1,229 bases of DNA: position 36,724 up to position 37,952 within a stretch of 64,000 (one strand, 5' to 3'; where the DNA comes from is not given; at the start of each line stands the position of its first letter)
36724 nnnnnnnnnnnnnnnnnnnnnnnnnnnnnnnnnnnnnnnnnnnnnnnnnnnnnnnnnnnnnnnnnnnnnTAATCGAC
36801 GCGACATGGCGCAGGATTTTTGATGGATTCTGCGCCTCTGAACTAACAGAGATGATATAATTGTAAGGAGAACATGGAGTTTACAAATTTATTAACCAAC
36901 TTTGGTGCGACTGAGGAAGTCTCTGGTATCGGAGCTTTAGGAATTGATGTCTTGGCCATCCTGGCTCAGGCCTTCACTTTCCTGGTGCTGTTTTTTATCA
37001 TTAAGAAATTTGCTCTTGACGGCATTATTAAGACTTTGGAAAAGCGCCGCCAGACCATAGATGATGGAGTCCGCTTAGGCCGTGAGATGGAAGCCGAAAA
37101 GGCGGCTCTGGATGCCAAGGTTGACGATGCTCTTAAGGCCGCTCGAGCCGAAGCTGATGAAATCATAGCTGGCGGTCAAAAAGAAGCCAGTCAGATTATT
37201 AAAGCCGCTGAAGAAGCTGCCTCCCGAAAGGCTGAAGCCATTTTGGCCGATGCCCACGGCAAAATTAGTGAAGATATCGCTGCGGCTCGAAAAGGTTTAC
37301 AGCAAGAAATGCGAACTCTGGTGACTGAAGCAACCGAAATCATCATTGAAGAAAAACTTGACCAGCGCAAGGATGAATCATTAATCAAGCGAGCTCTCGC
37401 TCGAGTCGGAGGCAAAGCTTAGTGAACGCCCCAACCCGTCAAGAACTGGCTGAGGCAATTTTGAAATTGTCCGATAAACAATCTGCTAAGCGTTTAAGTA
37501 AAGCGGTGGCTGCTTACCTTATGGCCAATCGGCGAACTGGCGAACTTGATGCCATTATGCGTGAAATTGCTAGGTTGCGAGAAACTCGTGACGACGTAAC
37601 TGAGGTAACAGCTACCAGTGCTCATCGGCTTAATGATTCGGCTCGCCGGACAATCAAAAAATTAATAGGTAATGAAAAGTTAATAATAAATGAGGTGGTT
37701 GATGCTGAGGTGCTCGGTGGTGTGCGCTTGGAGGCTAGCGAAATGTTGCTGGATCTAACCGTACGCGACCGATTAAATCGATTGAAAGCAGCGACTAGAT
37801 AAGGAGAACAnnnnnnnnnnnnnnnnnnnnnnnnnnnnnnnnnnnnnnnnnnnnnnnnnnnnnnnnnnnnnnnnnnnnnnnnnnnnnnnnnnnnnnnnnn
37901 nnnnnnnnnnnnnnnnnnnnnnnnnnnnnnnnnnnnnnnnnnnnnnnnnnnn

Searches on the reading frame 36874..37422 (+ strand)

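Call 3: search_protein_families(library=pfam, proteins=[window:36874-37422:+], max_evalue=1)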
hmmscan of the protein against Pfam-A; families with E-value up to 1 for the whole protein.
window:36874-37422:+ (182 aa): 3 families
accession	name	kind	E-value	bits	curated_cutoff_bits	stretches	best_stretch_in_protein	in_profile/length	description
PF00430.23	ATP-synt_B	-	1.8e-18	67.3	28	1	29-158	2-131/132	ATP synthase B/B' CF(0)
PF05103.18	DivIVA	-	0.16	12.3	28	1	54-146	36-123/131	DivIVA protein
PF06103.16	DUF948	-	0.25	12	37.2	0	27-63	3-39/89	Bacterial protein of unknown function (DUF948)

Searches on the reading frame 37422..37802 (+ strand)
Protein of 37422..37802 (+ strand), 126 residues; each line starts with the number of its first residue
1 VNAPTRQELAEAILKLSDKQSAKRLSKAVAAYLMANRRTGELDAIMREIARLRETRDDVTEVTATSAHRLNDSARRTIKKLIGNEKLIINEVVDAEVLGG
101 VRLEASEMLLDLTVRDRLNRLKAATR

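Call 3: search_protein_families(library=pfam, proteins=[window:37422-37802:+], max_evalue=1)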
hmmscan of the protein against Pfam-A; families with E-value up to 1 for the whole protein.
window:37422-37802:+ (126 aa): 4 families
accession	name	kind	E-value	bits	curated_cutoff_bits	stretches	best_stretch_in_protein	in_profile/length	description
PF00213.23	OSCP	-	4.2e-16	59.9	22.3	1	6-123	50-170/172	ATP synthase delta (OSCP) subunit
PF12488.13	DUF3704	-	0.014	15.7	21.9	1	31-46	9-24/27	Protein of unknown function (DUF3704)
PF16735.10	MYO10_CC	-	0.032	14.8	27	1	47-81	14-49/52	Unconventional myosin-X coiled coil domain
PF08606.16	Prp19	-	0.15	12.5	22.7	1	41-86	15-59/68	Prp19/Pso4-like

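Call 4: search_protein_families(library=ncbifam, proteins=[window:37422-37802:+], max_evalue=1)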
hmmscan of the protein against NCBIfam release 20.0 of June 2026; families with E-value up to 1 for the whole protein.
window:37422-37802:+ (126 aa): 13 families
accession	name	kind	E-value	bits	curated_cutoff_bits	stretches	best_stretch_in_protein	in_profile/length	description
TIGR01145.1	ATP_synt_delta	equivalog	4.6e-12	46.5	57.5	1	7-122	51-169/172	ATP synthase F1 subunit delta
NF004402.0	PRK05758.2-2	equivalog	1.2e-10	41.8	115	1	5-123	54-175/179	F0F1 ATP synthase subunit delta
NF004404.0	PRK05758.2-5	equivalog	1.2e-10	41.8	221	1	5-122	53-172/177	F0F1 ATP synthase subunit delta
NF004403.0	PRK05758.2-4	equivalog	1.3e-10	41.7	148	1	32-123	79-174/180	F0F1 ATP synthase subunit delta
NF004406.0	PRK05758.3-2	equivalog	3.1e-08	33.7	172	1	6-124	60-181/186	F0F1 ATP synthase subunit delta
NF009967.0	PRK13430.1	equivalog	1.9e-07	30.6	200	1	5-123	150-267/271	F0F1 ATP synthase subunit delta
NF004401.0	PRK05758.2-1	equivalog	1.2e-06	28.8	116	1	25-123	73-175/178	F0F1 ATP synthase subunit delta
NF004399.0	PRK05758.1-1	equivalog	8.8e-05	22.4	160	1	28-122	74-172/179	F0F1 ATP synthase subunit delta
NF009976.0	PRK13441.1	equivalog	0.00028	20.7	153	1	24-121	72-172/182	F0F1 ATP synthase subunit delta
NF009964.0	PRK13429.1-3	equivalog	0.0012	18.7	154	1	13-123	62-174/180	F0F1 ATP synthase subunit delta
NF047959.1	TA_toxin_VapC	equivalog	0.029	14.5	80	1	71-107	16-52/125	type II toxin-antitoxin system VapC family toxin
NF007608.0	PRK10255.1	equivalog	0.036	12.5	1010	1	4-84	367-453/648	PTS N-acetyl glucosamine transporter subunit IIABC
NF005277.0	PRK06789.1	equivalog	0.038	14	81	1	45-88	11-54/74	flagellar motor switch protein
